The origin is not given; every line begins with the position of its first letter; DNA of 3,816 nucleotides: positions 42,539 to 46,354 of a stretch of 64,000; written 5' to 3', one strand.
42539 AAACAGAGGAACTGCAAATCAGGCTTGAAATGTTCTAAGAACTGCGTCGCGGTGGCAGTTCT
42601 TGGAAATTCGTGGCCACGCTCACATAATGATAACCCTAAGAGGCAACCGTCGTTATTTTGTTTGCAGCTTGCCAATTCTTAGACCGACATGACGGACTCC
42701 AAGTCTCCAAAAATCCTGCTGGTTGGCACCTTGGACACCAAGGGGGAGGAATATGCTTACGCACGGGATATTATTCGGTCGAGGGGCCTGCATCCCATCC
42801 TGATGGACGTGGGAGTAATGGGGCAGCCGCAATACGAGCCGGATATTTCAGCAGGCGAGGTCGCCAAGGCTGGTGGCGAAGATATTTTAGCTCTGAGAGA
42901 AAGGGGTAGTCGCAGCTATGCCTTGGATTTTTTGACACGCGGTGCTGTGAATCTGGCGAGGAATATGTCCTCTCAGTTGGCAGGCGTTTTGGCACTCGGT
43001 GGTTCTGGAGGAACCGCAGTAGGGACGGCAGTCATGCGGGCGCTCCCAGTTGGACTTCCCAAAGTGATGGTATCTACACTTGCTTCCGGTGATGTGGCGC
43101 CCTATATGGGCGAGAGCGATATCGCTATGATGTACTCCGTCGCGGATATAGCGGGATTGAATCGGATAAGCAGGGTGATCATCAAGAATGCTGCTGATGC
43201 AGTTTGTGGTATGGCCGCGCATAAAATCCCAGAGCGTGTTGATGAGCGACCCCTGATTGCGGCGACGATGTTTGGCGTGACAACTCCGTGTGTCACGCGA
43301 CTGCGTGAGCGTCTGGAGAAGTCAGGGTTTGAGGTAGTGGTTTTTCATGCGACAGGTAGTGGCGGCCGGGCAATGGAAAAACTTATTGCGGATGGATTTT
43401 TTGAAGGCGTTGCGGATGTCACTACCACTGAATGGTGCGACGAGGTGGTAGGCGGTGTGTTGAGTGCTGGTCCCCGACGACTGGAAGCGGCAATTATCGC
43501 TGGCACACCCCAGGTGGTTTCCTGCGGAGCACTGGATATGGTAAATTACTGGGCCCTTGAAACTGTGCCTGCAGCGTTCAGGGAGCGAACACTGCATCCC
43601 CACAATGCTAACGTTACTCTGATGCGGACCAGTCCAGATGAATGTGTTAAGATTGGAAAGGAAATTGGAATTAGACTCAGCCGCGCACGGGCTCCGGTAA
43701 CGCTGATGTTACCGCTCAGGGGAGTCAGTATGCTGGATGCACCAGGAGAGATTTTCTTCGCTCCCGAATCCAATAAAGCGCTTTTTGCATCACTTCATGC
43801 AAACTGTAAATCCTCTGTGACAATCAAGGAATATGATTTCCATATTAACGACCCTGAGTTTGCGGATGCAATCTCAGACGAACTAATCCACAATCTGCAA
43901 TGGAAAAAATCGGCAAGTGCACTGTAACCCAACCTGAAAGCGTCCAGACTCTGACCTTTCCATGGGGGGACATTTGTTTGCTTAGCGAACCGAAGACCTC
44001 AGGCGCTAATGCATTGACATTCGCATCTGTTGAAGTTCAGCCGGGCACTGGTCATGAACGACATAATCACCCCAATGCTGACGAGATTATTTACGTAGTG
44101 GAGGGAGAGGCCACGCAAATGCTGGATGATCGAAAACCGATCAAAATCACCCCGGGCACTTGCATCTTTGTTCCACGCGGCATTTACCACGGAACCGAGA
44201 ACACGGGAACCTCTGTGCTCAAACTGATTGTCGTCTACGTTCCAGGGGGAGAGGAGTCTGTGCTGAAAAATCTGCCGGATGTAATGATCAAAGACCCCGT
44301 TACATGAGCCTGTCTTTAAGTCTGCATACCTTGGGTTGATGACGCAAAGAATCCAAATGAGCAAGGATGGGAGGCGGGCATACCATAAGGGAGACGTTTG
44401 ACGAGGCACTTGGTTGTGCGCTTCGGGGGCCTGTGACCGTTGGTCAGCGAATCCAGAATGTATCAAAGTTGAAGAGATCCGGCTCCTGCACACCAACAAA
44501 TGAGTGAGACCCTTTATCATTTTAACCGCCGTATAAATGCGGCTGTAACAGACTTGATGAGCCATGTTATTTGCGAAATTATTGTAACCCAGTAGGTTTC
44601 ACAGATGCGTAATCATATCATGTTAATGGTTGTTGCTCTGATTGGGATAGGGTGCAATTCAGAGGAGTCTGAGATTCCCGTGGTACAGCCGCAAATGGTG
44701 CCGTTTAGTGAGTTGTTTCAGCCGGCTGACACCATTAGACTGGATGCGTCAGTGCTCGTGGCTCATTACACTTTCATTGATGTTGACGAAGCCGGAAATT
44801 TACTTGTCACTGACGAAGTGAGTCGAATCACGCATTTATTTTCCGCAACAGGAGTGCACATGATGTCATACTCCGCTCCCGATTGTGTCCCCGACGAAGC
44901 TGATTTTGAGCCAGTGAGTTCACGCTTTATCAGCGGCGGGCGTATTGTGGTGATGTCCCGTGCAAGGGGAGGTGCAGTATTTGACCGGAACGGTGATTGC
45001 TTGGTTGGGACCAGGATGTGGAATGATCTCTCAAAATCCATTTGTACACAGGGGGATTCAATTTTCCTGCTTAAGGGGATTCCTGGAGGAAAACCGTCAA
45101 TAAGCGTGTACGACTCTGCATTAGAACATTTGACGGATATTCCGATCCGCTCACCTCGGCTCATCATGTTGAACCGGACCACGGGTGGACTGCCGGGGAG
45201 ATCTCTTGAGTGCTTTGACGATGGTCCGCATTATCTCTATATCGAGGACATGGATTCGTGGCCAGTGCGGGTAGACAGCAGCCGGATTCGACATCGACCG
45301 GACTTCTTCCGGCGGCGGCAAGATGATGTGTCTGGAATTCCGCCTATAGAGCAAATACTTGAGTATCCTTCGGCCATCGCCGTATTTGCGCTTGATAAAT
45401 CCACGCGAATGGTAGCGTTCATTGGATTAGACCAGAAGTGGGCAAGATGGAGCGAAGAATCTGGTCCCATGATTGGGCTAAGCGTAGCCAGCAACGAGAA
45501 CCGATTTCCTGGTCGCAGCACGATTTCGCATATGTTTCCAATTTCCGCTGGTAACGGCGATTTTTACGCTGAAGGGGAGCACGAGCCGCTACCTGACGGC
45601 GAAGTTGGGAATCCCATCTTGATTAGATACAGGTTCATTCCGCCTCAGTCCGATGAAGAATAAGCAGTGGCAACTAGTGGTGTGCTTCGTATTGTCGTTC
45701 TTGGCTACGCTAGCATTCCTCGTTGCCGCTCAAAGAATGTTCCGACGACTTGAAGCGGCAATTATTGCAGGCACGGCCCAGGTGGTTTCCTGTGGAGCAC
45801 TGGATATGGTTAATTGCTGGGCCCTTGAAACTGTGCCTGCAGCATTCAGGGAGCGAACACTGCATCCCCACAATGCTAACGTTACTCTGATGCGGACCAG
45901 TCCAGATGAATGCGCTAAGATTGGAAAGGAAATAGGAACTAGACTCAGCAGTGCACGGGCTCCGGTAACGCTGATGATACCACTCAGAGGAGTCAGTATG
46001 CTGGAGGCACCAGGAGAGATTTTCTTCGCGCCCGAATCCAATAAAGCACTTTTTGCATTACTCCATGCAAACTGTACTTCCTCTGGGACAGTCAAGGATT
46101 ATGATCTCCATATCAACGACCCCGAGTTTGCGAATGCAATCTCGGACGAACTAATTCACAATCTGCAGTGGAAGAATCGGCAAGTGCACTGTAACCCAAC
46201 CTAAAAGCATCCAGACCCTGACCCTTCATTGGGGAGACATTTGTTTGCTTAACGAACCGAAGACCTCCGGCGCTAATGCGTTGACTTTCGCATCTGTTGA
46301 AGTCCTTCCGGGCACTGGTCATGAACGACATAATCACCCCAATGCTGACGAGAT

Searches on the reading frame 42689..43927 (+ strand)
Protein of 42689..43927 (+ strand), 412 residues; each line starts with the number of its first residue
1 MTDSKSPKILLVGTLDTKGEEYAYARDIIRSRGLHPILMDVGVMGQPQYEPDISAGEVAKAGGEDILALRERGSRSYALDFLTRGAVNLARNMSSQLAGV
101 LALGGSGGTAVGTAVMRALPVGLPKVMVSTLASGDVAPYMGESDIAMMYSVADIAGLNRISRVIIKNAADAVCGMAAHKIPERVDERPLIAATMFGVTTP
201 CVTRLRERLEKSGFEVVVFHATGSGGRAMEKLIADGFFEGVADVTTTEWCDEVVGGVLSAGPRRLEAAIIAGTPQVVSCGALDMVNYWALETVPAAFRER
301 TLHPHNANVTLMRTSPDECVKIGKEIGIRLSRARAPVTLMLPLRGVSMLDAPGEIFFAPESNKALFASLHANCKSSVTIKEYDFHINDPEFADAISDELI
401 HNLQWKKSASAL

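Call 74: search_protein_families(library=pfam, proteins=[window:42689-43927:+], max_evalue=0.001)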
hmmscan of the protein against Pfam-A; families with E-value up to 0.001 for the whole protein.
window:42689-43927:+ (412 aa): 2 families
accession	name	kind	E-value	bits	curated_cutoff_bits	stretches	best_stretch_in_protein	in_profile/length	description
PF23189.1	UPF0261_C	-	1.3e-91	306.2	27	1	187-400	1-215/218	Uncharacterised protein family (UPF0261) C-terminal domain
PF06792.17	UPF0261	-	1.5e-62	211.1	27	1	7-178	1-173/176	Uncharacterised protein family (UPF0261) N-terminal domain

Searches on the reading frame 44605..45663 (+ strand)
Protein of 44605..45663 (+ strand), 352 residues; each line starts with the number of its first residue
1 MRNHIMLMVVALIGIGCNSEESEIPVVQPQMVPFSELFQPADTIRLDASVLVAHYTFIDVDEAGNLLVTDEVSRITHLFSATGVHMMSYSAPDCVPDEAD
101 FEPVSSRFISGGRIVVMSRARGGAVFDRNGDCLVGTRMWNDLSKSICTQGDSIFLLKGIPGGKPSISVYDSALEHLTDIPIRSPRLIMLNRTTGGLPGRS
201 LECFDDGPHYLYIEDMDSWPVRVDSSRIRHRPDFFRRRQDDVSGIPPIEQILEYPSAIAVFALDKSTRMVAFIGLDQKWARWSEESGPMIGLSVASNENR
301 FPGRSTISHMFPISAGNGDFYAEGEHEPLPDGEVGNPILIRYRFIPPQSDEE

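Call 4: search_protein_families(library=pfam, proteins=[window:44605-45660:+], max_evalue=1)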
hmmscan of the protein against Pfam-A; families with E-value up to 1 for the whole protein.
seq(352 aa): 0 families

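Call 5: search_protein_families(library=ncbifam, proteins=[window:44605-45660:+], max_evalue=1)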
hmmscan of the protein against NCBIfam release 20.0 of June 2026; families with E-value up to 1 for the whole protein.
seq(352 aa): 1 family
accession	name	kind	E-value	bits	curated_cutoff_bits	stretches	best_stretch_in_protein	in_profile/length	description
NF002798.1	PRK02939.1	equivalog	0.063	13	263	1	1-65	1-59/236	YnfC family lipoprotein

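Call 50: find_homologous_proteins(query=window:44605-45663:+)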
Query window:44605-45663:+ (352 aa): 48 proteins with E <= 0.001 among 2271 candidates.
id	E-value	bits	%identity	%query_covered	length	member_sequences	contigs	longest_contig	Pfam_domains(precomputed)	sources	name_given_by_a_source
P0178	1.1e-222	756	94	100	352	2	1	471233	-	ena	-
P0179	3.7e-215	732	91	100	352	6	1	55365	-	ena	-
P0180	5.4e-210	715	89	100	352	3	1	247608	-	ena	-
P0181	9.5e-209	711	88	100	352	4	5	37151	-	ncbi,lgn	-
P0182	1.3e-208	710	89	100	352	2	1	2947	-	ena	-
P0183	7.6e-198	675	84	100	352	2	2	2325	-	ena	-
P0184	2.4e-189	647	81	100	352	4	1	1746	-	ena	-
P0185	1.2e-185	635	85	91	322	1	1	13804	-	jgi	jgi:hypothetical protein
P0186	2.0e-185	634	80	100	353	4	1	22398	-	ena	-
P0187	1.1e-184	632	78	100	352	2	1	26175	-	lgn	-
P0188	8.7e-181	619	77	100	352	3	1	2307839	-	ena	-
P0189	6.0e-180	616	78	100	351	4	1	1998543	-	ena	-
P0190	2.9e-179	614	77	100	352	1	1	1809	-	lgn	-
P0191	2.5e-177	607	75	100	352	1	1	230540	-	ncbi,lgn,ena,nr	ncbi:MAG: hypothetical protein OXL40_06080 [Bacteroidota bacterium]|nr:hypothetical protein [Bactero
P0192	9.4e-174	595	76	99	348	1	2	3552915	-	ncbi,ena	-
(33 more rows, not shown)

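Call 54: search_solved_structures(query=A4, max_evalue=1)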
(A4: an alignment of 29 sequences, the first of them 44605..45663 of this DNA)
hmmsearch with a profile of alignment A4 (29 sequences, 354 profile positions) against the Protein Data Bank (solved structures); distinct sequences matched with E-value up to 1: 16.
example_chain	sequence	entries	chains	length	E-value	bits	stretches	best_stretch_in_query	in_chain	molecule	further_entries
7qrx_A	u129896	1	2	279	1.1e-13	54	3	57-124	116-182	E3 ubiquitin-protein ligase TRIM71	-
9jur_A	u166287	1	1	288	1.3e-13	53.8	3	57-124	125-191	E3 ubiquitin-protein ligase TRIM71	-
8j72_A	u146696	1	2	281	1.8e-13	53.3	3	57-124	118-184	E3 ubiquitin-protein ligase TRIM71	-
7qrw_A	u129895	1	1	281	3.4e-11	45.8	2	56-134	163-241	Isoform 4 of Tripartite motif-containing protein 3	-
6fpt_A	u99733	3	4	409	6.2e-11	45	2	57-124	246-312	E3 ubiquitin-protein ligase TRIM71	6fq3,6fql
7b96_A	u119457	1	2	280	9.6e-11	44.4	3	61-131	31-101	Isoform 2 of Tripartite motif-containing protein 2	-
7qrv_A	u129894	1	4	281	9.8e-11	44.3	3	61-131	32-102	Tripartite motif-containing protein 2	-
7b2r_A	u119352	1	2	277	1e-10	44.3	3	61-131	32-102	Tripartite motif-containing protein 2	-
8suc_A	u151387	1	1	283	6.9e-05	25.1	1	58-93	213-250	NHL (Ring finger b-box coiled coil) domain containing protein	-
6d69_A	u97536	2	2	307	0.00011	24.5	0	62-134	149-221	NHL Repeat Region of D. melanogaster Thin | Thin, isoform D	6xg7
4zlr_A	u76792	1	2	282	0.0026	19.9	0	60-138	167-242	Brain tumor protein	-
1q7f_A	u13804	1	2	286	0.0028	19.8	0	60-138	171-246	brain tumor CG10719-PA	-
5ex7_A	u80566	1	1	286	0.0028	19.8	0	60-138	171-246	Brain tumor protein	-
7nyq_A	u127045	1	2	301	0.02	17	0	58-93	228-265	Meiotic P26, isoform C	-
7p99_A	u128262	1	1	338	0.15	14.1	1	126-178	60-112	SUMO-specific isopeptidase USPL1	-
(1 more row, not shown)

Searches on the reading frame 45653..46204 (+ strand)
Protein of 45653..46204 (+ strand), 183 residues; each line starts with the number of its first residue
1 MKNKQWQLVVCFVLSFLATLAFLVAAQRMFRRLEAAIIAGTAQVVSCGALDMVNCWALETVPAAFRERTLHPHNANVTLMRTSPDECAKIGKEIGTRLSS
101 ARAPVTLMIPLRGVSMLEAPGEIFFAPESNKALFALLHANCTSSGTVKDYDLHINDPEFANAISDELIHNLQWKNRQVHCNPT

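Call 74: search_protein_families(library=pfam, proteins=[window:45653-46204:+], max_evalue=0.001)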
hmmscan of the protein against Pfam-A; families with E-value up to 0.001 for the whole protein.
window:45653-46204:+ (183 aa): 1 family
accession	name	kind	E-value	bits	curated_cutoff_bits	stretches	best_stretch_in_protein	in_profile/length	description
PF23189.1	UPF0261_C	-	3.7e-44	151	27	1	31-168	77-215/218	Uncharacterised protein family (UPF0261) C-terminal domain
